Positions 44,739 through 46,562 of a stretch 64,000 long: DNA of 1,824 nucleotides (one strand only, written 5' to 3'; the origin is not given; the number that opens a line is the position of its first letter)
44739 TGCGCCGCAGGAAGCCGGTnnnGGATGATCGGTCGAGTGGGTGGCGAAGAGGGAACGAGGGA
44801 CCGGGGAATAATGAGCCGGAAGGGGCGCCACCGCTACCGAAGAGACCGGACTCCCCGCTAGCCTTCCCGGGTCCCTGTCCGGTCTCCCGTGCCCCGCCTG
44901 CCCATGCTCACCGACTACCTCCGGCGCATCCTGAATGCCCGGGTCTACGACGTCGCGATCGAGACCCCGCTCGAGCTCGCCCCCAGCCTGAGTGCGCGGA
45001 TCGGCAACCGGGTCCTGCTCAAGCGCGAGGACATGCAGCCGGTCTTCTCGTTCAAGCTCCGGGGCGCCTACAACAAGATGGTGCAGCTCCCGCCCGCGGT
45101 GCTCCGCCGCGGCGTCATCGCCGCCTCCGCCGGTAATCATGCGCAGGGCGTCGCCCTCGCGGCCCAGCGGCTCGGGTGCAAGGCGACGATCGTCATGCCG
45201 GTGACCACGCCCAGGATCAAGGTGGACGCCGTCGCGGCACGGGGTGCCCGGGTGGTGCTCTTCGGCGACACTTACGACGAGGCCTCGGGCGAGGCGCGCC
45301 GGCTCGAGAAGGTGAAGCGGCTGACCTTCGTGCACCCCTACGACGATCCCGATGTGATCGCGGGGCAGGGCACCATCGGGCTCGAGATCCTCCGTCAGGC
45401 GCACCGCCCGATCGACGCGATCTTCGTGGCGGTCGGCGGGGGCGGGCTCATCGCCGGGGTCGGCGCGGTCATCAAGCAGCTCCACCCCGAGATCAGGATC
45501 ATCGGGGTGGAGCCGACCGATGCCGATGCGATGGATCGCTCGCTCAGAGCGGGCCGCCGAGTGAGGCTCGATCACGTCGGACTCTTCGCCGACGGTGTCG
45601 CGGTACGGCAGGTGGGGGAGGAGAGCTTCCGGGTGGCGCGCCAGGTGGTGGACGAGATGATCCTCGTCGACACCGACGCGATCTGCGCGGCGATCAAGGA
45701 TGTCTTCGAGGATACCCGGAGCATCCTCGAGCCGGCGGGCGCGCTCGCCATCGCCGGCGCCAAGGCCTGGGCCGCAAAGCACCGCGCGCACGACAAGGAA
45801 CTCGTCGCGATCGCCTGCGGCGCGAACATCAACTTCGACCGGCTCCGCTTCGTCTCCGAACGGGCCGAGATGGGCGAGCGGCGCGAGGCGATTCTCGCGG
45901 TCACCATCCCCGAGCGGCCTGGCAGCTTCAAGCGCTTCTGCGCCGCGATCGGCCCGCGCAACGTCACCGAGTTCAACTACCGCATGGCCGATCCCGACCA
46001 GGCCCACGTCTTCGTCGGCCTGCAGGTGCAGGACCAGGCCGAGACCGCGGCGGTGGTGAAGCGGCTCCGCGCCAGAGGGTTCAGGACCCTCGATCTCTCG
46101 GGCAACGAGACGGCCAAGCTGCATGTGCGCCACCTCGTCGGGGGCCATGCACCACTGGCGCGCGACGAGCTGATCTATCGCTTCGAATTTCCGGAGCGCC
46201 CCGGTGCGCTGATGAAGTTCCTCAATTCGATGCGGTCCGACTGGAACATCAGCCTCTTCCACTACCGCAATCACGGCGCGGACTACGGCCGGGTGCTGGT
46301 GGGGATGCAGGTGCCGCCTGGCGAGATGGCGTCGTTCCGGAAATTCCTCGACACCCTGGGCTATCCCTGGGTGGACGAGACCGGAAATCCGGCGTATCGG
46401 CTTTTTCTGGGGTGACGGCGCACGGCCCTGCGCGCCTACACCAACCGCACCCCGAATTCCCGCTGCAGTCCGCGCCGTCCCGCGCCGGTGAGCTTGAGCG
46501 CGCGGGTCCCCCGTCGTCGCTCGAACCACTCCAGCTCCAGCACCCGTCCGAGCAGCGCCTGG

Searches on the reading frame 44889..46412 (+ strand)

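Call 24: search_protein_families(library=pfam, proteins=[window:44889-46412:+], max_evalue=0.00001)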
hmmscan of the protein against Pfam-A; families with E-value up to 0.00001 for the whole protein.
window:44889-46412:+ (508 aa): 2 families
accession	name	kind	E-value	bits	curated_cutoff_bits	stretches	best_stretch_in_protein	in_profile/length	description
PF00291.31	PALP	-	2.9e-80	270.2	35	1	24-311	6-295/295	Pyridoxal-phosphate dependent enzyme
PF00585.24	Thr_dehydrat_C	-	5.3e-50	167.6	27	2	324-413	1-91/91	C-terminal regulatory domain of Threonine dehydratase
